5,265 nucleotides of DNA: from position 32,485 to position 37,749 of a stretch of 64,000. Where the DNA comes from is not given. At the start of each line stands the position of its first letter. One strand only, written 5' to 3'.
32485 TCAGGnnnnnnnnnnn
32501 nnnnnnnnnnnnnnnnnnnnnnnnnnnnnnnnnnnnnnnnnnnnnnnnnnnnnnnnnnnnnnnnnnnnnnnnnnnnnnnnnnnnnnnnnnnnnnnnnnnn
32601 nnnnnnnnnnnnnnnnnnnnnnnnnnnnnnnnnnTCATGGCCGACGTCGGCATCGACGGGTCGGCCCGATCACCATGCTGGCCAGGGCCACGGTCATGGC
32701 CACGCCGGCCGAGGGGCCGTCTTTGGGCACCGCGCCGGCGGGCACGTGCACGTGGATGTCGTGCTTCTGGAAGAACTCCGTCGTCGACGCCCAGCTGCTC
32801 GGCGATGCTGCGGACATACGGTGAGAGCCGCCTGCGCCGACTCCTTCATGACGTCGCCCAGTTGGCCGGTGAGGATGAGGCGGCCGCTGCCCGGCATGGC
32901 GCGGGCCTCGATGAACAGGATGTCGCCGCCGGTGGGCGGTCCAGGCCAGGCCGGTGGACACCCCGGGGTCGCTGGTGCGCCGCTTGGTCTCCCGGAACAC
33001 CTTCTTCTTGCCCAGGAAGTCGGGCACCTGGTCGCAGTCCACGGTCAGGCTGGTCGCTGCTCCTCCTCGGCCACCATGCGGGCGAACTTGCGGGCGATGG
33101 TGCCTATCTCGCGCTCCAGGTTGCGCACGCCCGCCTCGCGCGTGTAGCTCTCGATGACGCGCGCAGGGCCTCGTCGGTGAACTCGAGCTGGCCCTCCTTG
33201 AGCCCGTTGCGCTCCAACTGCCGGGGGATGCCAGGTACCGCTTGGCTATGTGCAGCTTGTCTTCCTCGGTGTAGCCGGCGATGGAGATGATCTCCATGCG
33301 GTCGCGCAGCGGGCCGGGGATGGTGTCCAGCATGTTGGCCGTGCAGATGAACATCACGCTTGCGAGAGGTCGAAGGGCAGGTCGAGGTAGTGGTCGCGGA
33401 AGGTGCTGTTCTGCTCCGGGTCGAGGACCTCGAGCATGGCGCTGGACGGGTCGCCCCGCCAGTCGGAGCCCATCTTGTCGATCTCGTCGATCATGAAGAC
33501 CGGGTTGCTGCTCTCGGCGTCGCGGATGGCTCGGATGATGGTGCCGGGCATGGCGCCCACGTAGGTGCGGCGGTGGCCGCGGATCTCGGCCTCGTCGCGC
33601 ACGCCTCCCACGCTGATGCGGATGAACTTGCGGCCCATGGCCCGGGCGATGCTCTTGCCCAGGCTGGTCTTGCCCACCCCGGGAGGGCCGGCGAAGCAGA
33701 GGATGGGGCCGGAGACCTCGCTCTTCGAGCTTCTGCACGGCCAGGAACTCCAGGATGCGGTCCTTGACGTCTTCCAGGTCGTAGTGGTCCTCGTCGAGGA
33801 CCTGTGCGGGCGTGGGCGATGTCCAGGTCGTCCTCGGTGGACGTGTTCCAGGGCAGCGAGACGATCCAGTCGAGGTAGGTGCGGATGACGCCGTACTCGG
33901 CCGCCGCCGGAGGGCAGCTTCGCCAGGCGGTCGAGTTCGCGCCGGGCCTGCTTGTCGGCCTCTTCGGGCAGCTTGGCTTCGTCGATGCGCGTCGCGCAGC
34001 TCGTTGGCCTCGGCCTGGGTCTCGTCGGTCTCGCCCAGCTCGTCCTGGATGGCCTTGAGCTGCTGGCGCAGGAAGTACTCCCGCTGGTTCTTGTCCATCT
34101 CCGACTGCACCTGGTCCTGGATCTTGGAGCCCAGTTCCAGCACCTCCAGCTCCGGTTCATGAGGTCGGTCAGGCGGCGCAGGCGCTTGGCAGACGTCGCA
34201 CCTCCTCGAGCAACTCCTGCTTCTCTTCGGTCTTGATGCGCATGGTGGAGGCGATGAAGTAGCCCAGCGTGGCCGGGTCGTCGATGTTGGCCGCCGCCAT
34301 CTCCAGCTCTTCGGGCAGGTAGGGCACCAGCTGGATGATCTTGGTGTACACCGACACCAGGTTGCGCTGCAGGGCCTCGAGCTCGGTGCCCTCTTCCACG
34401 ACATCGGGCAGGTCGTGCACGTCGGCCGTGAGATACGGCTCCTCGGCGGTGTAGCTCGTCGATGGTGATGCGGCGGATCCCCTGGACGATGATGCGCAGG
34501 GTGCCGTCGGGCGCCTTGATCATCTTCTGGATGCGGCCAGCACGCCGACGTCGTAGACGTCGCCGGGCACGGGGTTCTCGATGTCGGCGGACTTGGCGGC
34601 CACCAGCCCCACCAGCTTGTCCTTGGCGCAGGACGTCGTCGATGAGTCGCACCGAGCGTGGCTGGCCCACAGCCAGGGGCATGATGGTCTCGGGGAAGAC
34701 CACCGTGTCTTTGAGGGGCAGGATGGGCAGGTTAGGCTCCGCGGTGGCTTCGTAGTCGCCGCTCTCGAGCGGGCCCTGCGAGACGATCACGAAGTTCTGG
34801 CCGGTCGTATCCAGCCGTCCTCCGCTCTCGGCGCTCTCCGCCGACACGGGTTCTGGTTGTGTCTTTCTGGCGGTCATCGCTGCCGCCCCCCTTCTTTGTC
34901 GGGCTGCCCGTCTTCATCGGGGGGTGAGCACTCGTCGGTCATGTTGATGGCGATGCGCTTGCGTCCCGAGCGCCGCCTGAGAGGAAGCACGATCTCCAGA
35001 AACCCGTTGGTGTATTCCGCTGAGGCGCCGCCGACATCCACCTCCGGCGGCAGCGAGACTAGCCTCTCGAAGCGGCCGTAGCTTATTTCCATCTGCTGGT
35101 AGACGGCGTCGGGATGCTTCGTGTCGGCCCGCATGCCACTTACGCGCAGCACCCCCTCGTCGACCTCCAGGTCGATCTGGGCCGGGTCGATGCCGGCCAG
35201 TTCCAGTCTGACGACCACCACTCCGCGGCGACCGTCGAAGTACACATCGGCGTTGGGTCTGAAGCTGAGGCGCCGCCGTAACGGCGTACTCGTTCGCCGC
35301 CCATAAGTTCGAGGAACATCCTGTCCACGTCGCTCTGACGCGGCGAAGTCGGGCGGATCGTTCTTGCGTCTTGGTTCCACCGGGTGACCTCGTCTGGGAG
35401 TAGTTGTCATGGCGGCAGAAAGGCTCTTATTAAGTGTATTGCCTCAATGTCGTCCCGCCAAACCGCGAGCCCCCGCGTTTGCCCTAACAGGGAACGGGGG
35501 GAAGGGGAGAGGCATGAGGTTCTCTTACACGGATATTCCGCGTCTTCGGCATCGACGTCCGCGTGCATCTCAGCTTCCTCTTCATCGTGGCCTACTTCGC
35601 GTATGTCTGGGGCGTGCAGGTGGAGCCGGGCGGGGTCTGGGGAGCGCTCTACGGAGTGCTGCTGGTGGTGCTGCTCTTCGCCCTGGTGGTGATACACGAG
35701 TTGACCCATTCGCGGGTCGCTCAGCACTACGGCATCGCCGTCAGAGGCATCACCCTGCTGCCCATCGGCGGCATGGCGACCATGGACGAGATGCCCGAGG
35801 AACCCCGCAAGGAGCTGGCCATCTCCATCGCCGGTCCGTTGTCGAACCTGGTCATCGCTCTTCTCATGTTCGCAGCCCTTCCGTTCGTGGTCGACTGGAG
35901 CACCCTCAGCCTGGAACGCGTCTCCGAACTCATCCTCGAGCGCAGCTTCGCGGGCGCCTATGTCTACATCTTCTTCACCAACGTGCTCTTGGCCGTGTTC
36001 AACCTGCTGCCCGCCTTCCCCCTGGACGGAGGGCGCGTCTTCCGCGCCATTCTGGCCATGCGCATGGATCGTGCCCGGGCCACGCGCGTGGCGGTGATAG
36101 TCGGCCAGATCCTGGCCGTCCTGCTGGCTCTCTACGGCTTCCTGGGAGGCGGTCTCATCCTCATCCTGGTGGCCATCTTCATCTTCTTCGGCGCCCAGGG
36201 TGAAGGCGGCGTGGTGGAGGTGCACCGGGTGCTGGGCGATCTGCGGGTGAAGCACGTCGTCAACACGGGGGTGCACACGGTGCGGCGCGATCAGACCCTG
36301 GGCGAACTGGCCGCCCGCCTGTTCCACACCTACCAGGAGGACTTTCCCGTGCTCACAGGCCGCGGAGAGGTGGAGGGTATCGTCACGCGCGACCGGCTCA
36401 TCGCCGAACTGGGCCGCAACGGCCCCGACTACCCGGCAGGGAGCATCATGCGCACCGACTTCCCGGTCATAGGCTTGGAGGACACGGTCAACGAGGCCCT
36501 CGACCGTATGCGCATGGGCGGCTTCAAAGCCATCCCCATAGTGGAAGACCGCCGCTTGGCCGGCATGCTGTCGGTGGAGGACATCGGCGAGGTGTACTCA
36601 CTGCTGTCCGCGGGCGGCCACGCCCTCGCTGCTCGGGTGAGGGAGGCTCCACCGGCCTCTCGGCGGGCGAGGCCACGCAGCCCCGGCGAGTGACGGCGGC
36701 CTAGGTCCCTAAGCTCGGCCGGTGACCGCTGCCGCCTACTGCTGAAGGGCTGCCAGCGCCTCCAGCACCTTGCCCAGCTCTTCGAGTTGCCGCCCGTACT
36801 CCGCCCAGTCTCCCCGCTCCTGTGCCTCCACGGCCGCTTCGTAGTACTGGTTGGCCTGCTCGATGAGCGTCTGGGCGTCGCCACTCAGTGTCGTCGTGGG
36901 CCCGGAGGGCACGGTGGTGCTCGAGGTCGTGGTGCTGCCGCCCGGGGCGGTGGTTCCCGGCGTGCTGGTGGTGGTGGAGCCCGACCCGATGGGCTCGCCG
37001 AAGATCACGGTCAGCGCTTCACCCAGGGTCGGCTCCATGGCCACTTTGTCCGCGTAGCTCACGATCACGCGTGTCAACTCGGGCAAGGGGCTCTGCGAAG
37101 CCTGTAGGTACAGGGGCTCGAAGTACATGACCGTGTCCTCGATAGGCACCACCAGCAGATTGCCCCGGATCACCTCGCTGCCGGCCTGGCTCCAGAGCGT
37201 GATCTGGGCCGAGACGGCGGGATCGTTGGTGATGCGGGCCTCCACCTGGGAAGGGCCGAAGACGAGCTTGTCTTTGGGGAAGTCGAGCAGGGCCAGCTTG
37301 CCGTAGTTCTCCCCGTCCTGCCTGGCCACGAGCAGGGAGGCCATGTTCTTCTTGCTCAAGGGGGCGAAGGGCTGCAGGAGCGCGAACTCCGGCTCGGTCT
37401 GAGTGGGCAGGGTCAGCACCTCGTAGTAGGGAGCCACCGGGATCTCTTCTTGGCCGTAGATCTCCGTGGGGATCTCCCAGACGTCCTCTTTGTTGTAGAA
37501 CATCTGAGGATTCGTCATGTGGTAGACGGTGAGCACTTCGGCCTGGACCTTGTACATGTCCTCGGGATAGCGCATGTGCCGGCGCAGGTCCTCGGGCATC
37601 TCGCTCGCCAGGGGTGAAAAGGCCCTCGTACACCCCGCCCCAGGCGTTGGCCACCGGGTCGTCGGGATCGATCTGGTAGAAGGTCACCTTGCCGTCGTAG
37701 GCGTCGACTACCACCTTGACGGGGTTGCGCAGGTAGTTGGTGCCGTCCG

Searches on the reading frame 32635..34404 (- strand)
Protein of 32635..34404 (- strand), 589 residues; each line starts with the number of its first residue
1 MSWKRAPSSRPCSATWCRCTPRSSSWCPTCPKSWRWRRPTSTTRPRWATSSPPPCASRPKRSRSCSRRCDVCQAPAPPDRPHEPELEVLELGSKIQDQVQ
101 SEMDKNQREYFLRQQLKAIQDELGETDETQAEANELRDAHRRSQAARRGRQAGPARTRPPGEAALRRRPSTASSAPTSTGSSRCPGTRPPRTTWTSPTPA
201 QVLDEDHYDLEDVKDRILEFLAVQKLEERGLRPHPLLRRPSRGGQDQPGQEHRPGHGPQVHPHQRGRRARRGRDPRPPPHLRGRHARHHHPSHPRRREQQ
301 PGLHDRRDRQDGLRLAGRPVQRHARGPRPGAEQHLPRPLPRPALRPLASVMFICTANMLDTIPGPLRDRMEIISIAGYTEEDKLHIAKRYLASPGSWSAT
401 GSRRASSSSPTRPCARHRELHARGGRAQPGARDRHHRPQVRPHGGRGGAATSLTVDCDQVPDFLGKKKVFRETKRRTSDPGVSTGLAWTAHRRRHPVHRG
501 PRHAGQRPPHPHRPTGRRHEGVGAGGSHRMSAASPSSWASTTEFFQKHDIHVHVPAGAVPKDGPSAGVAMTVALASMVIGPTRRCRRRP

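Call 43: search_protein_families(library=pfam, proteins=[window:32635-34404:-], max_evalue=0.00001)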
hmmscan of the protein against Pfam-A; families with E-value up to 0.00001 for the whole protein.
window:32635-34404:- (589 aa): 1 family
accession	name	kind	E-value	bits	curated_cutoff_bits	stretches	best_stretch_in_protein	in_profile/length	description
PF05362.19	Lon_C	-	9.4e-21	74.8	21.1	1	536-580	82-126/205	Lon protease (S16) C-terminal proteolytic domain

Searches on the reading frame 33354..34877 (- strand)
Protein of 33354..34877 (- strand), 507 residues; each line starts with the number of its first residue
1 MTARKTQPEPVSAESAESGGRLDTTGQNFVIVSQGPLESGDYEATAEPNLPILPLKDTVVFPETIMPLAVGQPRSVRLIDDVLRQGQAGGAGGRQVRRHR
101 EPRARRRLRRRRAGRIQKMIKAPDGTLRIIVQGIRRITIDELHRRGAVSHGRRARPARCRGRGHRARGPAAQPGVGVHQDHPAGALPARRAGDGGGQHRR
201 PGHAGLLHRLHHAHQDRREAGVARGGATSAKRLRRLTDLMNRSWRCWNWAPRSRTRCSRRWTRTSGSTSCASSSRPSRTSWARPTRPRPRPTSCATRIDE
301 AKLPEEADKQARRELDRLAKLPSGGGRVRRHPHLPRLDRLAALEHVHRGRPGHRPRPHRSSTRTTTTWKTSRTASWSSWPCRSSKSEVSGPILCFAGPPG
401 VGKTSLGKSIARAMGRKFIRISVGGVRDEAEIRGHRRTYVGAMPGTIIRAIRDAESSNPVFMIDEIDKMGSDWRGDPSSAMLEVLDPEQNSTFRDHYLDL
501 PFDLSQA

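Call 43: search_protein_families(library=pfam, proteins=[window:33354-34877:-], max_evalue=0.00001)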
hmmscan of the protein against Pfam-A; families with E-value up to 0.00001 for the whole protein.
window:33354-34877:- (507 aa): 3 families
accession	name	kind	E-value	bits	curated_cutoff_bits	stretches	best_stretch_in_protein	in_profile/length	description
PF00004.35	AAA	-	2.2e-19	70.7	21.2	1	393-491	1-98/131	ATPase family associated with various cellular activities (AAA)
PF02190.22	LON_substr_bdg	-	6.7e-17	62.5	28.7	1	49-144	1-99/200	ATP-dependent protease La (LON) substrate-binding domain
PF07728.20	AAA_5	-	4.3e-06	27.2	22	1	393-473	2-82/139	AAA domain (dynein-related subfamily)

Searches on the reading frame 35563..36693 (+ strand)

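Call 41: search_protein_families(library=pfam, proteins=[window:35563-36693:+], max_evalue=0.00001)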
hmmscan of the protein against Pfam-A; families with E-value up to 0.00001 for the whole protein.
window:35563-36693:+ (376 aa): 2 families
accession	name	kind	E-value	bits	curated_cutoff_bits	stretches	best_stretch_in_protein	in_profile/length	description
PF02163.28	Peptidase_M50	-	1.9e-24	86.7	27.2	1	35-188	3-218/221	Peptidase family M50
PF00571.33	CBS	-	2.5e-18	66.6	24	1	293-341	2-51/57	CBS domain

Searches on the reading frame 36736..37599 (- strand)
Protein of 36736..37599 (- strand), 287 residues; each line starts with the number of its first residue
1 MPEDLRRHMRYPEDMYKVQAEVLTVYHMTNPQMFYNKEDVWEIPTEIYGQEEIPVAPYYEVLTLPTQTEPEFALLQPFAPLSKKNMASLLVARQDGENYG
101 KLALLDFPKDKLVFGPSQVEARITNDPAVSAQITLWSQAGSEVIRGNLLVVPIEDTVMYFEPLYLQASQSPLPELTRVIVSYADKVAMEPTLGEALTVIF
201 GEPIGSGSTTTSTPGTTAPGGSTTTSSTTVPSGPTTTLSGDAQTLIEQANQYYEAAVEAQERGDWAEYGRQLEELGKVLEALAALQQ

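Call 41: search_protein_families(library=pfam, proteins=[window:36736-37599:-], max_evalue=0.00001)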
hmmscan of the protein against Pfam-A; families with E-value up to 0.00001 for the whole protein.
window:36736-37599:- (287 aa): 1 family
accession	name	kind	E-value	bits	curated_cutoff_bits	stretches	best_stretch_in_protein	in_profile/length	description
PF03699.18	UPF0182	-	3e-55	188.1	27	1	1-136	638-770/770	Uncharacterised protein family (UPF0182)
